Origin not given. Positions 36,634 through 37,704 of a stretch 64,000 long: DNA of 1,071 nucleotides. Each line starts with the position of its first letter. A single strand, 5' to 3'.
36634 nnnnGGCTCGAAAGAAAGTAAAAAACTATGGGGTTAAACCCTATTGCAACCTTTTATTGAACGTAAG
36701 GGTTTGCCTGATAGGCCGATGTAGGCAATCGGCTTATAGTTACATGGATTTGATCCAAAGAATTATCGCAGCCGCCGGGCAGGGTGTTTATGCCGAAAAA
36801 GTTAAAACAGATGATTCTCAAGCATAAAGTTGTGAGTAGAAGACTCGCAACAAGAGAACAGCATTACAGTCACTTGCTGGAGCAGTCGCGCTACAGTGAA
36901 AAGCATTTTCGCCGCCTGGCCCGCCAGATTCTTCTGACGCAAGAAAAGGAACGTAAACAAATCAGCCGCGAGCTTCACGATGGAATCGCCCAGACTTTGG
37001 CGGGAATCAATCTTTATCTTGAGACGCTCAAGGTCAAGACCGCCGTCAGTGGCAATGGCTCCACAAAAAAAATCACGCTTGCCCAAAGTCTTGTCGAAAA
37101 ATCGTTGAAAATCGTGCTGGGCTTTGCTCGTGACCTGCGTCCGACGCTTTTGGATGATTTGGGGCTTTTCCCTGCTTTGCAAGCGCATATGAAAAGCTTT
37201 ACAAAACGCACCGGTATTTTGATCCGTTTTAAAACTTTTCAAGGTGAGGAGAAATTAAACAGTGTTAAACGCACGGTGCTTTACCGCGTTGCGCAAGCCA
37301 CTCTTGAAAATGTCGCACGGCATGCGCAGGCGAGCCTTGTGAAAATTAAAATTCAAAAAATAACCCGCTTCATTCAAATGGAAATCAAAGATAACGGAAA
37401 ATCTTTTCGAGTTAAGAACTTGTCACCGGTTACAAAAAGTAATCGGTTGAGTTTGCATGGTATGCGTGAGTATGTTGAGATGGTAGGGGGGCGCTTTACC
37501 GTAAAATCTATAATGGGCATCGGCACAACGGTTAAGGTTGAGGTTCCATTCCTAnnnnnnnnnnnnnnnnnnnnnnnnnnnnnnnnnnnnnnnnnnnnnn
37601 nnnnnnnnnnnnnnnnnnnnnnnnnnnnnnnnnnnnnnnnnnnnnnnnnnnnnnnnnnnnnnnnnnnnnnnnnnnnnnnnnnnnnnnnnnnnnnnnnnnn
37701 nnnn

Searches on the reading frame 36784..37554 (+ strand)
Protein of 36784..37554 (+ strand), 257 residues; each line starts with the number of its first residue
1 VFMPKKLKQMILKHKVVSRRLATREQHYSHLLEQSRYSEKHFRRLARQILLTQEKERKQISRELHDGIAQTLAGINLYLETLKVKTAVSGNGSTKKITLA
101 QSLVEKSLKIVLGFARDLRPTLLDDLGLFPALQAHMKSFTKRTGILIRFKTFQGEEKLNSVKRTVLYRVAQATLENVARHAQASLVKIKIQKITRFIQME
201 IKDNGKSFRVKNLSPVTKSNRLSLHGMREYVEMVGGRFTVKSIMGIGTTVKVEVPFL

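Call 73: search_protein_families(library=pfam, proteins=[window:36784-37554:+], max_evalue=0.001)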
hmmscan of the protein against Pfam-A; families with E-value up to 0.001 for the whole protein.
window:36784-37554:+ (257 aa): 2 families
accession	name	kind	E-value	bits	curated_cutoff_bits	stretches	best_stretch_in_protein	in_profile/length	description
PF07730.19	HisKA_3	-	1.1e-11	45.5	24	1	56-122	1-67/68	Histidine kinase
PF02518.31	HATPase_c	-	8.2e-10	39.5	26.4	1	164-256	4-109/111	Histidine kinase-, DNA gyrase B-, and HSP90-like ATPase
